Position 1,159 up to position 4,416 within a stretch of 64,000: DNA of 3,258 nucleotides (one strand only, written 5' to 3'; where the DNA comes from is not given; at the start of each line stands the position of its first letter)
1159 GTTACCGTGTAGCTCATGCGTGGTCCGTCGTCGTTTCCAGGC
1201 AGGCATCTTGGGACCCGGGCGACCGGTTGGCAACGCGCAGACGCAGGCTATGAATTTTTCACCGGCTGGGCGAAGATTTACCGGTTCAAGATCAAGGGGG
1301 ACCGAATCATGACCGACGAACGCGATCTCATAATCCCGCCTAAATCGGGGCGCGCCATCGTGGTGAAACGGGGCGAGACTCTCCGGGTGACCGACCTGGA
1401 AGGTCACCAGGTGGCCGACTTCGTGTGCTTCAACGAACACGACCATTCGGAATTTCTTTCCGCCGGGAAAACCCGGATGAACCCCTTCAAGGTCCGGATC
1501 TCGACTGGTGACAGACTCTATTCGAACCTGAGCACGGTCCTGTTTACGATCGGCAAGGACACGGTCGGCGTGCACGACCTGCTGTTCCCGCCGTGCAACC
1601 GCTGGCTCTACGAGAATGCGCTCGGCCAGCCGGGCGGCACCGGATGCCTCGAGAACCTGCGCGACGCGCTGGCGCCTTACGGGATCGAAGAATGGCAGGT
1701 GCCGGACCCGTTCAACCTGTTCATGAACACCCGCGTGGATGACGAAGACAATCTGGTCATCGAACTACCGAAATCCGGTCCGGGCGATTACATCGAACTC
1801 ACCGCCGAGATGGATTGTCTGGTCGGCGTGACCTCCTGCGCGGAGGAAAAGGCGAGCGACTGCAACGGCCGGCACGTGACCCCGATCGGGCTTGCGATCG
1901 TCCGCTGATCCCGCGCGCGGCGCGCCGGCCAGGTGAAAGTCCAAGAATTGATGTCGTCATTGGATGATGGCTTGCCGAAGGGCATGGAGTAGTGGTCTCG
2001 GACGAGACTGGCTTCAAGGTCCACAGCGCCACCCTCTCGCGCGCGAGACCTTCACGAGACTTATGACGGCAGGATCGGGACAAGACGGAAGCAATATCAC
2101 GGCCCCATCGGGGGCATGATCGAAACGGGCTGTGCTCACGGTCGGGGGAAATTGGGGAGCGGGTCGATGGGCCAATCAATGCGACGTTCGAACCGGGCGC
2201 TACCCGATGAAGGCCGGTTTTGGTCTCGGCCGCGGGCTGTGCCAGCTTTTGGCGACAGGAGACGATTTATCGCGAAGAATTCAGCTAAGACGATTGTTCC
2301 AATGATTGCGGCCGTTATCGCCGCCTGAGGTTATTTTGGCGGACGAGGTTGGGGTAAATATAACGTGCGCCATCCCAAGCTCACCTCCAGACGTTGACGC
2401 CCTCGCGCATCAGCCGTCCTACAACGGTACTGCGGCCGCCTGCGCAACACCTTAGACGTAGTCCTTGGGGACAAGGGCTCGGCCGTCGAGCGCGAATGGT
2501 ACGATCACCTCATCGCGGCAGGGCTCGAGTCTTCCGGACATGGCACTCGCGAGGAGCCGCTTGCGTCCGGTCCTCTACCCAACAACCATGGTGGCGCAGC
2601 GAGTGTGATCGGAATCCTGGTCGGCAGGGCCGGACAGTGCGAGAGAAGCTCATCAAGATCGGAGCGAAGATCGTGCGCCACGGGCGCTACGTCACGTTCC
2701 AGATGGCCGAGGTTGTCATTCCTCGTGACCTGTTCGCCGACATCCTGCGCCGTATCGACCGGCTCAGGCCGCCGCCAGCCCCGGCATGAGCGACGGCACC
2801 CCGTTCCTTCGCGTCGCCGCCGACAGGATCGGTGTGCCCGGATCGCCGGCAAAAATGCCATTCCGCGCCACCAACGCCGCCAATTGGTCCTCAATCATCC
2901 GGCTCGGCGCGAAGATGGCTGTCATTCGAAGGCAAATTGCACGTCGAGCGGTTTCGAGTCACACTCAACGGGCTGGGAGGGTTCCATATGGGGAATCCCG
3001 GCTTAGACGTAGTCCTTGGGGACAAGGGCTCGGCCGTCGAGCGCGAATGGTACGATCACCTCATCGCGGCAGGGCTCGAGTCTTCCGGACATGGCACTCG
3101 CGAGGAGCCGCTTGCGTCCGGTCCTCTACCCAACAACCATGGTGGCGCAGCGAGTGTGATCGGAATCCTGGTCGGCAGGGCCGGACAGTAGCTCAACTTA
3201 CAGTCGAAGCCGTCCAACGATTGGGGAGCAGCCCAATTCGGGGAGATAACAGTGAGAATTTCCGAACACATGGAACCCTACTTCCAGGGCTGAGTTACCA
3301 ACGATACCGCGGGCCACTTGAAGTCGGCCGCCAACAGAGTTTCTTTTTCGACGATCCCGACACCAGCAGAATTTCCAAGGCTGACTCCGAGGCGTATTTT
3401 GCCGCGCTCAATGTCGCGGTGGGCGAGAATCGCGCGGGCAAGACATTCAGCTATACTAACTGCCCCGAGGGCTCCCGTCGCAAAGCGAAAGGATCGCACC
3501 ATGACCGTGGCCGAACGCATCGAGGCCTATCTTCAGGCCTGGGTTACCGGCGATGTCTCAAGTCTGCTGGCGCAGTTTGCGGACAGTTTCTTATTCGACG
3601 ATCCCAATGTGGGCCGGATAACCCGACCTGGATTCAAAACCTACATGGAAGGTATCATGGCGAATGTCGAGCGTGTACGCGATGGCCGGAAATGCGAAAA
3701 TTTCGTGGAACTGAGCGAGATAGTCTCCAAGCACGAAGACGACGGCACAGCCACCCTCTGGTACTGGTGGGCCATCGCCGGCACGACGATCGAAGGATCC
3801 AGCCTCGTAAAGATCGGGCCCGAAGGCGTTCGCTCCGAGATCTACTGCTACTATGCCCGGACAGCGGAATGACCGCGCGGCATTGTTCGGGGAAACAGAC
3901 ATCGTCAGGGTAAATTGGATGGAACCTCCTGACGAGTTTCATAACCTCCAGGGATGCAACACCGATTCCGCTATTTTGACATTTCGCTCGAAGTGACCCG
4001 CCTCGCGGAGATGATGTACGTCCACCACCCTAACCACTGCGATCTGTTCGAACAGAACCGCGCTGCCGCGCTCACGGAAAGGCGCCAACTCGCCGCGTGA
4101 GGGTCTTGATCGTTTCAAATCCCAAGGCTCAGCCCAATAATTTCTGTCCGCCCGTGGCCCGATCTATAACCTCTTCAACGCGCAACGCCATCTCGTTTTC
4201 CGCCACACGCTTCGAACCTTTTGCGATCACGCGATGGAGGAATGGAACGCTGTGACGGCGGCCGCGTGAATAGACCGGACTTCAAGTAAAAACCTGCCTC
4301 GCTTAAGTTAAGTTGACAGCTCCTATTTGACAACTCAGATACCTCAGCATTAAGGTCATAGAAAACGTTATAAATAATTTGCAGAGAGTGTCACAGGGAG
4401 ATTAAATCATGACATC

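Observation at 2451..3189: Perfect 188-bp direct repeats flanking a transposase 3' fragment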

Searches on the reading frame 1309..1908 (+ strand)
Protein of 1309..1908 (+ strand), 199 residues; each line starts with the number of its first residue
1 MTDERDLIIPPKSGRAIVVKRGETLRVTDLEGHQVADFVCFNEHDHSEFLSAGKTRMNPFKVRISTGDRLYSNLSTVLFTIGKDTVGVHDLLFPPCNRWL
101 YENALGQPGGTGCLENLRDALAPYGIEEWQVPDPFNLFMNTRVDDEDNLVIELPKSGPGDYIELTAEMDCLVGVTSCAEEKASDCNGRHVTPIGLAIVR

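Call 9: search_protein_families(library=pfam, proteins=[window:1309-1905:+], max_evalue=1)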
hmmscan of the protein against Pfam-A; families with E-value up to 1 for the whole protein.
window:1309-1905:+ (199 aa): 1 family
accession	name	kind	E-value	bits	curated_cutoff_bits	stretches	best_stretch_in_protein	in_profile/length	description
PF09347.15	DUF1989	-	6.5e-54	182.5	27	1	8-171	2-168/168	Domain of unknown function (DUF1989)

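Call 24: find_encoding_contigs(protein=window:1309-1908:+, flank=6000, max_places=10)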
Protein window:1309-1908:+ (199 aa): 3 contigs read that carry it; 3 places shown.
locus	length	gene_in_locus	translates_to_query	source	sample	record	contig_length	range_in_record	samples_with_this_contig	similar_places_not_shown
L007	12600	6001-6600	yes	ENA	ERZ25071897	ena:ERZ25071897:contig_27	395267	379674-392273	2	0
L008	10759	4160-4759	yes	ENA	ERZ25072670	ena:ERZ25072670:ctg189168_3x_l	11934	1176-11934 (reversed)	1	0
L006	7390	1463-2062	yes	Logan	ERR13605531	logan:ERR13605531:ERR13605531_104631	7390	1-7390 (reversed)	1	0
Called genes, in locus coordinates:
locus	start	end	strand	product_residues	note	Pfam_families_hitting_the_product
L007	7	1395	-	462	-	PF02629:CoA_binding (weak), PF13380:CoA_binding_2, PF13607:Succ_CoA_lig, PF19045:Ligase_CoA_2 (faint)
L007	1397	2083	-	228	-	PF01557:FAA_hydrolase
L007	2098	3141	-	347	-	PF02311:AraC_binding (faint), PF07883:Cupin_2, PF12973:Cupin_7 (faint)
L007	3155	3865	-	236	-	PF05138:PaaA_PaaC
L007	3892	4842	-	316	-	PF00106:adh_short, PF08659:KR, PF13561:adh_short_C2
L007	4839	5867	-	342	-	PF00111:Fer2, PF00970:FAD_binding_6 (weak), PF00175:NAD_binding_1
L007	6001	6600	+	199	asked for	PF09347:DUF1989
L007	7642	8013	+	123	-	-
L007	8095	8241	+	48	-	-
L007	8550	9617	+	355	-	PF01547:SBP_bac_1, PF13416:SBP_bac_8, PF13343:SBP_bac_6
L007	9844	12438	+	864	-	PF26354:DMF_alpha, PF13385:Laminin_G_3 (faint), PF20254:DMFA2_C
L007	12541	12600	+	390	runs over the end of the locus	PF00355:Rieske, PF00848:Ring_hydroxyl_A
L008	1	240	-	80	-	?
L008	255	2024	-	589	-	PF05138:PaaA_PaaC, PF07883:Cupin_2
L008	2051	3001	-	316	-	PF00106:adh_short, PF08659:KR, PF13561:adh_short_C2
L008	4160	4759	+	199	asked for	PF09347:DUF1989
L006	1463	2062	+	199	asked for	PF09347:DUF1989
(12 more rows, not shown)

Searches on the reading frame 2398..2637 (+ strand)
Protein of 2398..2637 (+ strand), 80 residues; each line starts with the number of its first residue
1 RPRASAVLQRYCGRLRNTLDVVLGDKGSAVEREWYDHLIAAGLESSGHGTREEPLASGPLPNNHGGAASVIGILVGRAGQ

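Call 9: search_protein_families(library=pfam, proteins=[window:2398-2637:+], max_evalue=1)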
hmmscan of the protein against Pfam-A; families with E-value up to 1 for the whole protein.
seq(80 aa): 0 families

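Call 10: search_protein_families(library=ncbifam, proteins=[window:2398-2637:+], max_evalue=1)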
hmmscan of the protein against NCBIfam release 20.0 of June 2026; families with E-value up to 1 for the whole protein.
seq(80 aa): 0 families
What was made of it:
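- On Protein-coding gene (the 62-codon frame in the 188-mer): There is no Pfam or NCBIfam hit (calls 9, 10).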

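Call 38: find_homologous_proteins(query=window:2398-2637:+, max_evalue=10)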
Query seq(80 aa) (80 aa): 1 proteins with E <= 10 among 2 candidates.
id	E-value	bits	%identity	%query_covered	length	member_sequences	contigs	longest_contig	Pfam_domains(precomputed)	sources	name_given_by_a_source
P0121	1.6e-32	129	100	78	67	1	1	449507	-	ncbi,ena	-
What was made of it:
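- Tried and rejected: There is no Pfam or NCBIfam hit and no homologue (calls 9, 10, 38).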

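Call 40: find_encoding_contigs(protein=P0121, flank=10000, max_places=10)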
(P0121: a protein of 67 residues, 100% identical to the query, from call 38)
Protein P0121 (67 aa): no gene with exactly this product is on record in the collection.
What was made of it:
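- Tried and rejected: P0121 could not be placed on a contig (call 40).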

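Call 41: list_cluster_members(proteins=[P0121])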
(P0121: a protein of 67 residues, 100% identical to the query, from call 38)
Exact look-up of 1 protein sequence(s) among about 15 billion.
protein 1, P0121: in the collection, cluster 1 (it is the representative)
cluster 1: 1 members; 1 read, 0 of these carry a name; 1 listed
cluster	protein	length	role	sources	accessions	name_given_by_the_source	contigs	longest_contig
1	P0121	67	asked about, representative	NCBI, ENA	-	-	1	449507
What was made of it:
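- No filled intermediate is on record: the 67-aa ORF that starts in the IRR and would also mark a full insertion at this site occurs on one contig only (calls 38, 41). The junction-spanning ORF is on record in a single contig (calls 38, 41).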

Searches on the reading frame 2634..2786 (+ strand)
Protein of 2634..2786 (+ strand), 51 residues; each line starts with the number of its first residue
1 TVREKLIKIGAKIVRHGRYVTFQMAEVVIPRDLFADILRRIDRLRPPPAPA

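Call 9: search_protein_families(library=pfam, proteins=[window:2640-2786:+], max_evalue=1)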
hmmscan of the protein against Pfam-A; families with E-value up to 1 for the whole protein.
seq(49 aa): 1 family
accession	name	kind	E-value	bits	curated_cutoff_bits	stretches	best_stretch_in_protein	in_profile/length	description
PF13701.12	DDE_Tnp_1_4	-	1.6e-08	33.7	34.7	1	1-43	392-434/435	Transposase DDE domain group 1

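Call 10: search_protein_families(library=ncbifam, proteins=[window:2640-2786:+], max_evalue=1)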
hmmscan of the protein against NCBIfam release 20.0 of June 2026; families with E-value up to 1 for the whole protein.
seq(49 aa): 1 family
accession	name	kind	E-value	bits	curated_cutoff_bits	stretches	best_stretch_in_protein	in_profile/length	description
NF033539.1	transpos_IS1380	equivalog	0.00039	19.2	180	1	1-24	394-417/419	IS1380 family transposase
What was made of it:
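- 2639..2789 (+): C-terminal 49 codons plus stop of an IS1380-family DDE transposase. This is a 5'-truncated pseudogene fragment. Pfam DDE_Tnp_1_4 positions 392-434/435 (call 9) and NCBIfam IS1380 (call 10).
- On IS1380 family (parent element): The window's 49-aa fragment alone is below the cut-offs: 19.2 of 180 bits for NCBIfam and 33.7 of 34.7 bits for Pfam (calls 9, 10).
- Checked: It matches positions 392-434 of 435 of Pfam DDE_Tnp_1_4 (E 1.6e-8, call 9) and the end of NCBIfam IS1380 (call 10).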

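Call 13: find_homologous_proteins(query=window:2634-2786:+)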
Query seq(51 aa) (51 aa): 1156 proteins with E <= 0.001 among 1164 candidates; the best 120 are listed.
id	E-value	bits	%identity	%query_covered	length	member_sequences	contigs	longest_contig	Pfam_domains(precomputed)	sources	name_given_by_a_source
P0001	7.2e-24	99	96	100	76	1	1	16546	PF13701.13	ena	-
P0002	7.6e-24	99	96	100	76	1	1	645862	PF13701.13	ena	-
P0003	1.0e-23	99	96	100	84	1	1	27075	PF13701.13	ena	-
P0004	1.0e-23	99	96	100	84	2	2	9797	PF13701.13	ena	-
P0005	1.4e-22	95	94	100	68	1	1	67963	PF13701.13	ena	-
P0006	3.1e-22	94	90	100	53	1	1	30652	PF13701.13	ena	-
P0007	3.5e-22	94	90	100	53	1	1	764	PF13701.13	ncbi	-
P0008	3.7e-22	94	92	100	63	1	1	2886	PF13701.13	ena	-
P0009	9.1e-22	93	88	100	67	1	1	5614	PF13701.13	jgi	jgi:hypothetical protein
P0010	1.9e-21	92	90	100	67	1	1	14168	PF13701.13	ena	-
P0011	2.2e-21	92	88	100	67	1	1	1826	PF13701.13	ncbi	-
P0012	2.3e-21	91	90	100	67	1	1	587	PF13701.13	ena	-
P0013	2.6e-21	91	90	100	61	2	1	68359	PF13701.13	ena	-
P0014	3.0e-21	91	88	100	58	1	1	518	PF13701.13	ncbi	-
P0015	3.2e-21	91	88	100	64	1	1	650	PF13701.13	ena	-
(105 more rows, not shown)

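Call 15: find_encoding_contigs(protein=P0002, flank=4000, max_places=4)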
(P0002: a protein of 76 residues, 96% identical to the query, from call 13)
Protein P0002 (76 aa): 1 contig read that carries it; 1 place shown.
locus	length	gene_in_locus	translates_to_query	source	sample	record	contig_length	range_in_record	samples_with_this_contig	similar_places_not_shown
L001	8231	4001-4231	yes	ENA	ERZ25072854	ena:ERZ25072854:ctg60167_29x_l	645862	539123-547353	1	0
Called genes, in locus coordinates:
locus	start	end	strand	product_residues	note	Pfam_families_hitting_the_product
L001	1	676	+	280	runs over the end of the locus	PF01695:IstB_IS21, PF00308:Bac_DnaA (weak)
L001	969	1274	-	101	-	-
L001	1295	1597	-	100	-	-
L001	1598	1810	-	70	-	-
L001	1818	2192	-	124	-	PF08388:GIIM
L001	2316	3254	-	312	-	PF13384:HTH_23 (faint), PF12762:DDE_Tnp_IS1595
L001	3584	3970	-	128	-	-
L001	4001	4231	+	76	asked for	PF13701:DDE_Tnp_1_4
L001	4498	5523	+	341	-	PF06089:Asparaginase_II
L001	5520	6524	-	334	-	PF00005:ABC_tran, PF13401:AAA_22 (faint), PF08352:oligo_HPY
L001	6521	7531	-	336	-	PF13191:AAA_16 (faint), PF00005:ABC_tran, PF08352:oligo_HPY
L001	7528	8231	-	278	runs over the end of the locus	PF12911:OppC_N, PF00528:BPD_transp_1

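Call 16: find_encoding_contigs(protein=P0001, flank=4000, max_places=4)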
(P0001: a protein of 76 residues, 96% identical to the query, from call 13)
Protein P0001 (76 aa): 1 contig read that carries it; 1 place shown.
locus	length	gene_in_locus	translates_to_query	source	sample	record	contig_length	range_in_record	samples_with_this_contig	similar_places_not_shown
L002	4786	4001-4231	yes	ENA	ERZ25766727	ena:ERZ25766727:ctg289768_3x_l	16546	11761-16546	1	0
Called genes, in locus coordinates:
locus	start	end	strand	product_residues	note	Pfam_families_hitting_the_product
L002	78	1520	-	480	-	PF00078:RVT_1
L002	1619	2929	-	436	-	PF00078:RVT_1, PF08388:GIIM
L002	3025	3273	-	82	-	-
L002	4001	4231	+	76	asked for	PF13701:DDE_Tnp_1_4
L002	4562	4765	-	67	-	-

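Call 17: find_encoding_contigs(protein=P0003, flank=4000, max_places=4)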
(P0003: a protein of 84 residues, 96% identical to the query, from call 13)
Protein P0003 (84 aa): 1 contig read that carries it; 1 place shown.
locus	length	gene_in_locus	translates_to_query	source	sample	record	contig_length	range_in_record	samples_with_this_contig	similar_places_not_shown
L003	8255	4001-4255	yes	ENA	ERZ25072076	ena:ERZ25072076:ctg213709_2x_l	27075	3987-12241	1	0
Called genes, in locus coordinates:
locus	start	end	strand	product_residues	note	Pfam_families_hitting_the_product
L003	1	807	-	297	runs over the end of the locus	PF01545:Cation_efflux, PF16916:ZT_dimer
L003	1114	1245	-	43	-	-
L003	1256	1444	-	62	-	-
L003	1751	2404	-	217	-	-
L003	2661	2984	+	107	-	-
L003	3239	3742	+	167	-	PF01695:IstB_IS21, PF00308:Bac_DnaA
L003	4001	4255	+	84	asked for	PF13701:DDE_Tnp_1_4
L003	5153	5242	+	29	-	-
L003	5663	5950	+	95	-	-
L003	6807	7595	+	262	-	PF22483:Mu-transpos_C_2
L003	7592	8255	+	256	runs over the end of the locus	PF01695:IstB_IS21, PF00308:Bac_DnaA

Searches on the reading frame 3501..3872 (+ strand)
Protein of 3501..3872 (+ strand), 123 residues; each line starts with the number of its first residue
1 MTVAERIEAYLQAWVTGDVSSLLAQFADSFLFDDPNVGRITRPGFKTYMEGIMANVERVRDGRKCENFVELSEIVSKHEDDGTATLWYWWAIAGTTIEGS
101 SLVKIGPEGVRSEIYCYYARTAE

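Call 9: search_protein_families(library=pfam, proteins=[window:3501-3869:+], max_evalue=1)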
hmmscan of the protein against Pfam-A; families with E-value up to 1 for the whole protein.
window:3501-3869:+ (123 aa): 2 families
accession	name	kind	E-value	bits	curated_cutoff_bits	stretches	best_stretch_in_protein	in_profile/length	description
PF12680.13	SnoaL_2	-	2.8e-05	25.1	27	1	7-59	1-53/102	SnoaL-like domain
PF14534.12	DUF4440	-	0.00012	22.9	25.2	1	4-94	2-81/107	Domain of unknown function (DUF4440)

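Call 23: find_encoding_contigs(protein=window:3501-3872:+, flank=6000, max_places=10)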
Protein window:3501-3872:+ (123 aa): 3 contigs read that carry it; 3 places shown.
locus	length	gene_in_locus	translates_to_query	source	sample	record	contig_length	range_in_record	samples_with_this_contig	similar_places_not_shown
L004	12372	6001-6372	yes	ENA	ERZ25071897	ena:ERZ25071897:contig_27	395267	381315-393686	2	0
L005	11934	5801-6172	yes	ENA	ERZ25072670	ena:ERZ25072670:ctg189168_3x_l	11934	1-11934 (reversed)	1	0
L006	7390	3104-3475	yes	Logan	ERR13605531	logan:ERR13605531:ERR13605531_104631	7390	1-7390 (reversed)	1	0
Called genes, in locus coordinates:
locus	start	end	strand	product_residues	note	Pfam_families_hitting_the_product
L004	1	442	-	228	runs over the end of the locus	PF01557:FAA_hydrolase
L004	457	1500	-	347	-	PF02311:AraC_binding (faint), PF07883:Cupin_2, PF12973:Cupin_7 (faint)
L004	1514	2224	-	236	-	PF05138:PaaA_PaaC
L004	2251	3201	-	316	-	PF00106:adh_short, PF08659:KR, PF13561:adh_short_C2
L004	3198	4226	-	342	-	PF00111:Fer2, PF00970:FAD_binding_6 (weak), PF00175:NAD_binding_1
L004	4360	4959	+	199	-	PF09347:DUF1989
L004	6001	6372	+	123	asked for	-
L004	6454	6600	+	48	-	-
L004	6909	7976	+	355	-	PF01547:SBP_bac_1, PF13416:SBP_bac_8, PF13343:SBP_bac_6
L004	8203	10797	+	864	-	PF26354:DMF_alpha, PF13385:Laminin_G_3 (faint), PF20254:DMFA2_C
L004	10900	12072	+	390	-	PF00355:Rieske, PF00848:Ring_hydroxyl_A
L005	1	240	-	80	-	?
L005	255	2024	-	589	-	PF05138:PaaA_PaaC, PF07883:Cupin_2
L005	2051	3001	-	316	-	PF00106:adh_short, PF08659:KR, PF13561:adh_short_C2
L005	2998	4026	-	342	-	PF00111:Fer2, PF00970:FAD_binding_6 (weak), PF00175:NAD_binding_1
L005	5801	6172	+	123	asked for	-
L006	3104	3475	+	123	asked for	-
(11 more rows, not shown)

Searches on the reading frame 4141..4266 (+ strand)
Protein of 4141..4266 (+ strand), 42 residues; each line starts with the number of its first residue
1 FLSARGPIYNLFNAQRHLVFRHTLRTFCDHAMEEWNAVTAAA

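Call 55: search_dna_similar(query=window:4141-4266:+, collection=plasmids, mode=protein, max_rows=8, max_evalue=0.001)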
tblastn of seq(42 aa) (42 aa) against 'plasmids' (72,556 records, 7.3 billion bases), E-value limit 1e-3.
Records with a match: 2; places in all: 2; records where one place covers at least 80% of the query: 2.
Best place of each record, by identity: <60% 2.
By first word of the organism name: Skermanella 1; Novosphingobium 1.
By predicted mobility (MOB-suite, as given by PLSDB): mobilizable 1; non-mobilizable 1.
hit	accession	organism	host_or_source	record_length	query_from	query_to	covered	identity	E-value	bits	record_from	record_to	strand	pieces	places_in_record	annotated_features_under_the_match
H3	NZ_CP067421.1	Skermanella sp. TT6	Homo sapiens,single cell,skin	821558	1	42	100%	54.8%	3e-6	48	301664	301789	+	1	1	IS6 family transposase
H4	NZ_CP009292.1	Novosphingobium pentaromativorans US6-1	mud sediment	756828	1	42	100%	52.4%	4e-4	41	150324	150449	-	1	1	none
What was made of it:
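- Closest known: Short-junction tandem duplications and IS remnants in bacterial genomes. Same: The site is an intergenic stretch that also holds an IS6 remnant (call 55).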
